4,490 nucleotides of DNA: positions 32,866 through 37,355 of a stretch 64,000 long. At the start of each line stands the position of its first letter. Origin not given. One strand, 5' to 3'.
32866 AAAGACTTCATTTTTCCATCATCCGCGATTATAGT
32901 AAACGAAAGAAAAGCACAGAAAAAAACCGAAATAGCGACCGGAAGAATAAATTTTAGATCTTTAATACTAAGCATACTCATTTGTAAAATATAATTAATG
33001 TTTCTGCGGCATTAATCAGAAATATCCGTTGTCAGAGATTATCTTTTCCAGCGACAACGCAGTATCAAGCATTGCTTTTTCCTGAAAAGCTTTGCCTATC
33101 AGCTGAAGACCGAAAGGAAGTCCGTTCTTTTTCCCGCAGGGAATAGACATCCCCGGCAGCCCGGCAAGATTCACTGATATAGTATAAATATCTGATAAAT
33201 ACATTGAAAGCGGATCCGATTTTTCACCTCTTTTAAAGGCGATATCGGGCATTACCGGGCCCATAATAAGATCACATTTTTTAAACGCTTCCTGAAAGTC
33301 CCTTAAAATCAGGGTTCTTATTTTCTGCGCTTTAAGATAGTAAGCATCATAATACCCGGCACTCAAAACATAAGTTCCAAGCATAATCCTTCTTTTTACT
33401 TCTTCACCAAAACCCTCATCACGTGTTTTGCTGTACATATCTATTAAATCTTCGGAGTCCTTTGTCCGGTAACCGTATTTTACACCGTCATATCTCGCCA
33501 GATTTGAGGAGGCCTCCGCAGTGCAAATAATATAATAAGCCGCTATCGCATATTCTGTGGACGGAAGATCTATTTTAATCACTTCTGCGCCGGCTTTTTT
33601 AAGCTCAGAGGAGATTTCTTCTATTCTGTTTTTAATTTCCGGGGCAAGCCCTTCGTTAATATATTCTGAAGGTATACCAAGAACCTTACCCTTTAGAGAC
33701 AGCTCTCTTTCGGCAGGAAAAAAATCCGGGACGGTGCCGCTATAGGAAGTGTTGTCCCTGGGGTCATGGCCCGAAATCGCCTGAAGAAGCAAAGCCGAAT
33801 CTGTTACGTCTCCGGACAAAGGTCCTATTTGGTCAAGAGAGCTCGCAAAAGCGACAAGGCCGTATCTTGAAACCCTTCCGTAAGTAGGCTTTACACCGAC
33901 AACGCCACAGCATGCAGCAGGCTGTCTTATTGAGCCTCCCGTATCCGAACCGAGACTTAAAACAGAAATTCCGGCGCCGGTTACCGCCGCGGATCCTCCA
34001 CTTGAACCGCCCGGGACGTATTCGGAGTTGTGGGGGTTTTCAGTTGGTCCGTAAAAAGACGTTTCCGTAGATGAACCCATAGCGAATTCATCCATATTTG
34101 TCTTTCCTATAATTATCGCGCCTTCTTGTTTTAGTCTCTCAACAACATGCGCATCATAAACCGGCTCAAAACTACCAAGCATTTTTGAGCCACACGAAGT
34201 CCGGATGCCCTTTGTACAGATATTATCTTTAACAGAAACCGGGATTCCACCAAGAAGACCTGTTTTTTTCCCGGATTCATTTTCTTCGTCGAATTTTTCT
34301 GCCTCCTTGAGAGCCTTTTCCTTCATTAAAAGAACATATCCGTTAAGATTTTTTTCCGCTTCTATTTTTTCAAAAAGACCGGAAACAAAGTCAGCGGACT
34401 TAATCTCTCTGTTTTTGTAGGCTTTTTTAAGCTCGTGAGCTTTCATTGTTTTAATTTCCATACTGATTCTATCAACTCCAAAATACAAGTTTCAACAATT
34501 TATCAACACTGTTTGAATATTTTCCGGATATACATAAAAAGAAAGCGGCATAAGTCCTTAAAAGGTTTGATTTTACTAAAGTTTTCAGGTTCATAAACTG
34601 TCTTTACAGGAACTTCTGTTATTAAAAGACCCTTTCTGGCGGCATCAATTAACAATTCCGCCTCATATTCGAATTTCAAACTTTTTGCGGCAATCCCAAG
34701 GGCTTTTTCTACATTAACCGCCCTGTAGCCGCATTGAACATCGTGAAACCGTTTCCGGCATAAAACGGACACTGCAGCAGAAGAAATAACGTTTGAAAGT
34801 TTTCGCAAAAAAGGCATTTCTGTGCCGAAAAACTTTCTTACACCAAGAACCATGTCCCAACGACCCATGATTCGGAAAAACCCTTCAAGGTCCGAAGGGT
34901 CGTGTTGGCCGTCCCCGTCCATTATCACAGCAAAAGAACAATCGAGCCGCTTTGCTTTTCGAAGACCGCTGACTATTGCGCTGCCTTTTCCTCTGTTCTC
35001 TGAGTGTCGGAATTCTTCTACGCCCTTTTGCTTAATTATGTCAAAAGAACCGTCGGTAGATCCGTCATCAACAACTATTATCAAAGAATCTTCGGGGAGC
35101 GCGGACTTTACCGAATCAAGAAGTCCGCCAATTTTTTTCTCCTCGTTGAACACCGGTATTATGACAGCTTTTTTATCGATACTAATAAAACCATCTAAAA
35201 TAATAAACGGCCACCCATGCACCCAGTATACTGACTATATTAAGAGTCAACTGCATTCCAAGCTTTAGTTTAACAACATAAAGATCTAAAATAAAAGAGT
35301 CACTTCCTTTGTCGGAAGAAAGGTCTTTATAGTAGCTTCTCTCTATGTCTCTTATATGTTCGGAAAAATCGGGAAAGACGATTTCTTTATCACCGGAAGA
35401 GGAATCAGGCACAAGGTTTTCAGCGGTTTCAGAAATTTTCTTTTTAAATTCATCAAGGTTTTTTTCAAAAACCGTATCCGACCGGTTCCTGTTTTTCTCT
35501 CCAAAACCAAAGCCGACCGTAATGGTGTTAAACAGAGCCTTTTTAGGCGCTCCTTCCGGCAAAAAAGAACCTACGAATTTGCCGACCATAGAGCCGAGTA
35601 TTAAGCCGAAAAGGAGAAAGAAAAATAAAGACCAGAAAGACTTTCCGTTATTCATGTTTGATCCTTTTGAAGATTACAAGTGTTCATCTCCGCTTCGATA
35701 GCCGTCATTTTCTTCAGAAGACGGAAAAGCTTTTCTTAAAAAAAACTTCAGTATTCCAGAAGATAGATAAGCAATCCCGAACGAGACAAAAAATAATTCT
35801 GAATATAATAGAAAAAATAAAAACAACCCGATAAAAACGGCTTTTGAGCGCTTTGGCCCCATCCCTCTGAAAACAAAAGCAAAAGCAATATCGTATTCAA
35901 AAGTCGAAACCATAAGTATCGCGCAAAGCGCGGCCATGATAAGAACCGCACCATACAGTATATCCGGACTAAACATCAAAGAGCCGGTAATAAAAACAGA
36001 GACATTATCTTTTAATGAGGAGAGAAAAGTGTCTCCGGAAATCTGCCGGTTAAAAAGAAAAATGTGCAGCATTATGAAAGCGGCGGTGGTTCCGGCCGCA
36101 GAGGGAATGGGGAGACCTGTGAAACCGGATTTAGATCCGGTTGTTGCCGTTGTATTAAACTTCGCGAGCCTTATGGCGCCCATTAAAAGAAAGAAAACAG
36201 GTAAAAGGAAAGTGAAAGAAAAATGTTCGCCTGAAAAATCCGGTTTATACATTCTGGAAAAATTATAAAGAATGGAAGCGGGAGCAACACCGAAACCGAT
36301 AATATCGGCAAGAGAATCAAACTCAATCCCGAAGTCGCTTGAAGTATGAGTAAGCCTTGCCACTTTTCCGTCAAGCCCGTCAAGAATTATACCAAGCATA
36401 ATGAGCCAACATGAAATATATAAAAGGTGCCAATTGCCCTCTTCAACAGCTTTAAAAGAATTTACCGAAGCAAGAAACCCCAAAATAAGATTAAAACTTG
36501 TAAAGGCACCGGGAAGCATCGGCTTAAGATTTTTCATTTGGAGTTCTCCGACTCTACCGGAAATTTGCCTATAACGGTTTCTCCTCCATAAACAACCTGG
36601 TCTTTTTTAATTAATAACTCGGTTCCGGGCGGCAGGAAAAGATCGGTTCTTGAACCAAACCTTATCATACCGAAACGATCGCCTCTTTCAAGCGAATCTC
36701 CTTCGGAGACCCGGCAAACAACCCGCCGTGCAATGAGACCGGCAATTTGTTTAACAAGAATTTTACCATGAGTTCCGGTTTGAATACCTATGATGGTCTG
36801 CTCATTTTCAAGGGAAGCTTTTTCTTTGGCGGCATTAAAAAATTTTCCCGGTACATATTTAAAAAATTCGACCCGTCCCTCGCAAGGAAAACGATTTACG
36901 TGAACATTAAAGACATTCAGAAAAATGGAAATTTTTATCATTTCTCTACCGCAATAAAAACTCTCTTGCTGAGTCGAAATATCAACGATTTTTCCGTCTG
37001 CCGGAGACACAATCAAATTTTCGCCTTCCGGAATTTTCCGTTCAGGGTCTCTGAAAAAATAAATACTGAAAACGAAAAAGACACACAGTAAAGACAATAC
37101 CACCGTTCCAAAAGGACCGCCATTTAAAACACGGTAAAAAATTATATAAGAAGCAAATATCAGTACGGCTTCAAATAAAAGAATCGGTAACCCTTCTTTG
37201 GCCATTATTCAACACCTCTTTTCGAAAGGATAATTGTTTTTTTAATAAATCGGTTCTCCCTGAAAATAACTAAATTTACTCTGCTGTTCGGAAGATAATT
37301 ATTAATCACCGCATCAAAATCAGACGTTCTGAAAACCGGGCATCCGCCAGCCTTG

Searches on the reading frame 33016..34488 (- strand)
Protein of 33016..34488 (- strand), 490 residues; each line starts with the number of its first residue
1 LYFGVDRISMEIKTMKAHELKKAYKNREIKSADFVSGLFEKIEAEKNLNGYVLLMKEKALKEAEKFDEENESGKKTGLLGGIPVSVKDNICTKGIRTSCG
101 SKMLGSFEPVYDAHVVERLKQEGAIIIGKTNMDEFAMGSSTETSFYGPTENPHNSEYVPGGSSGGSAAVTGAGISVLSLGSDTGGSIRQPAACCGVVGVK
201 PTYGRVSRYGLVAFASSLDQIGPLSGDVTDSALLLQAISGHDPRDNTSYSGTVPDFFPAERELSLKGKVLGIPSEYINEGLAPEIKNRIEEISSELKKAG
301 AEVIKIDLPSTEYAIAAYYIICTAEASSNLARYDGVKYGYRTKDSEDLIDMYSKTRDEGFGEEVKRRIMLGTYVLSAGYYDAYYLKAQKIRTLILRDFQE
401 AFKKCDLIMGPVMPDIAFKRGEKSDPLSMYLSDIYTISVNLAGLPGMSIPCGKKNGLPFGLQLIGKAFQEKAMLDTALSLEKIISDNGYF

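Call 18: search_protein_families(library=pfam, proteins=[window:33016-34488:-], max_evalue=0.00001)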
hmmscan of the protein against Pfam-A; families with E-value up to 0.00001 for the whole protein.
window:33016-34488:- (490 aa): 1 family
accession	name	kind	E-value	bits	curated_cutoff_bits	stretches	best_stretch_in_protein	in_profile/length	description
PF01425.27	Amidase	-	3.5e-156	521.2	27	1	35-474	3-445/445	Amidase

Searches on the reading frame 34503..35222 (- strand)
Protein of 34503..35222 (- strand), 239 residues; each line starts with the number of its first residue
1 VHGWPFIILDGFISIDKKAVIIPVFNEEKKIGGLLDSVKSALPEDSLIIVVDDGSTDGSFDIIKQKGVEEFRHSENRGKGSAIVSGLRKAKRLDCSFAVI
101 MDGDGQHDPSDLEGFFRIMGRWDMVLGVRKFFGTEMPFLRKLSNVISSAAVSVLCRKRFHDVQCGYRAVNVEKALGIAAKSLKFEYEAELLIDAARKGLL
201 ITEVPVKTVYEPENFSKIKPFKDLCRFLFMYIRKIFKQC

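Call 18: search_protein_families(library=pfam, proteins=[window:34503-35222:-], max_evalue=0.00001)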
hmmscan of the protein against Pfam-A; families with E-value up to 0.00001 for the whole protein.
window:34503-35222:- (239 aa): 1 family
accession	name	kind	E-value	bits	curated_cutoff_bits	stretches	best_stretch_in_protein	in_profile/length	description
PF00535.33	Glycos_transf_2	-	3e-23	83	23.3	1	20-144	2-130/168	Glycosyl transferase family 2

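Call 21: search_protein_families(library=ncbifam, proteins=[window:34503-35222:-], max_evalue=0.001)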
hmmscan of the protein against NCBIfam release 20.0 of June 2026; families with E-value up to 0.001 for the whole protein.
window:34503-35222:- (239 aa): 14 families
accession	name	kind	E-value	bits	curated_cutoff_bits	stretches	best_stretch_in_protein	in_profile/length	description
TIGR04182.1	glyco_TIGR04182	equivalog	3e-24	85.9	325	1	19-228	3-211/293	S-layer glycoprotein N-glycosyltransferase AglJ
NF058614.1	PPMAGASynPpgS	equivalog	5.6e-19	68.5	370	1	20-219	4-207/226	polyprenyl-phospho-N-acetylgalactosaminyl synthase PpgS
NF041391.1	DPhHxTase_Halo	equivalog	3.7e-15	55.5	375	1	24-208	3-183/213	dolichyl-phosphate hexose transferase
NF047588.1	GlcsyltransPgfSStrep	equivalog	1.9e-10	40.5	500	1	18-133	3-125/308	glycosyltransferase PgfS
TIGR04283.1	glyco_like_mftF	equivalog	2.5e-10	40.3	182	1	19-91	2-72/221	TIGR04283 family arsenosugar biosynthesis glycosyltransferase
NF007986.1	PRK10714.1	equivalog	1.3e-08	34.3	529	1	14-169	4-164/316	undecaprenyl-phosphate 4-deoxy-4-formamido-L-arabinose transferase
NF007482.0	PRK10073.1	equivalog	1.9e-08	33.7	423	1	17-93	7-87/334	glycosyltransferase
TIGR03965.1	mycofact_glyco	equivalog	3e-08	33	280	1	16-92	74-155/467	mycofactocin biosynthesis glycosyltransferase MftF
TIGR03937.1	PgaC_IcaA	equivalog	8.4e-08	31.6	422.3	1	17-106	46-137/407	poly-beta-1,6-N-acetyl-D-glucosamine synthase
NF047683.1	TeichurnBiosyTuaG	equivalog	9.7e-07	28.7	400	1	19-123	9-115/252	teichuronic acid biosynthesis protein TuaG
NF041875.1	EPS_EpsD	equivalog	3e-05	23.6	370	1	20-111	3-96/325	exopolysaccharide biosynthesis glycosyltransferase EpsD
TIGR03469.1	HpnB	hypoth_equivalog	0.00013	21.1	379.25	1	19-113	47-154/386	hopene-associated glycosyltransferase HpnB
NF045692.1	OglycostaseCruG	equivalog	0.00037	19.5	600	1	16-70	41-95/386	2'-O-glycosyltransferase CruG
NF010496.0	PRK13915.1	equivalog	0.0005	19.2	262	1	19-74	34-92/307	glucosyl-3-phosphoglycerate synthase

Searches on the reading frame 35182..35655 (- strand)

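Call 18: search_protein_families(library=pfam, proteins=[window:35182-35655:-], max_evalue=0.00001)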
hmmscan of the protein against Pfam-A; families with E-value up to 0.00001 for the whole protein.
window:35182-35655:- (157 aa): 1 family
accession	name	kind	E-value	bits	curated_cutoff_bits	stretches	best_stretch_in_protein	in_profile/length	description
PF14209.11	DUF4321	-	1e-07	32.1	27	1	120-151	15-46/48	Domain of unknown function (DUF4321)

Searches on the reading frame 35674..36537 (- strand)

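Call 18: search_protein_families(library=pfam, proteins=[window:35674-36537:-], max_evalue=0.00001)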
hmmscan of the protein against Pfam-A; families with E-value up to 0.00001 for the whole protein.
window:35674-36537:- (287 aa): 1 family
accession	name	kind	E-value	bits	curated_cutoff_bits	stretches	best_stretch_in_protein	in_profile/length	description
PF01066.26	CDP-OH_P_transf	-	6.5e-17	62.8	22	1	8-162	3-135/152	CDP-alcohol phosphatidyltransferase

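Call 21: search_protein_families(library=ncbifam, proteins=[window:35674-36537:-], max_evalue=0.001)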
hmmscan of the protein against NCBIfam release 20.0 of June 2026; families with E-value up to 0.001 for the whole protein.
window:35674-36537:- (287 aa): 8 families
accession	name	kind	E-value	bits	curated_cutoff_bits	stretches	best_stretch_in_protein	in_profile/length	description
TIGR00473.1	pssA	equivalog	4.2e-32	111.4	107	1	16-172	4-130/153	CDP-diacylglycerol--serine O-phosphatidyltransferase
NF038087.1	arch_ser_synth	exception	2.8e-27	95.8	240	1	14-161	12-148/216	archaetidylserine synthase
TIGR04217.1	archae_ser_T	exception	6.4e-19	68.6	200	1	8-158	9-142/221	archaetidylserine synthase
NF038086.1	anchor_synt_A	exception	1.5e-16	60.9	200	1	11-221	12-204/222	protein sorting system archaetidylserine synthase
NF040950.1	archin_ph_syn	equivalog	1.2e-06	28.5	180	1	18-78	31-89/191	archaetidylinositol phosphate synthase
NF052561.1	PIPSynBT1523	equivalog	8.9e-06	25.6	350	1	12-79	30-100/232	hypothetical protein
NF045883.1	PIPSynth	equivalog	0.00016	21.4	170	1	39-88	49-98/197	phosphatidylinositol phosphate synthase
NF041135.1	IPPtranDIPPsyn_Thcocales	equivalog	0.00038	19.6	580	1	8-79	251-314/419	bifunctional L-myo-inositol-1-phosphate cytidylyltransferase/CDP-L-myo-inositol myo-inositolphosphotransferase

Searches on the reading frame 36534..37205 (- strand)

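Call 18: search_protein_families(library=pfam, proteins=[window:36534-37205:-], max_evalue=0.00001)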
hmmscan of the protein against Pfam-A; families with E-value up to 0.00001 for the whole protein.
window:36534-37205:- (223 aa): 1 family
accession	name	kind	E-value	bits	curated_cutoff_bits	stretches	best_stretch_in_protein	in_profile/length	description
PF02666.20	PS_Dcarbxylase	-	2.4e-49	168.1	22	1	45-212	3-197/198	Phosphatidylserine decarboxylase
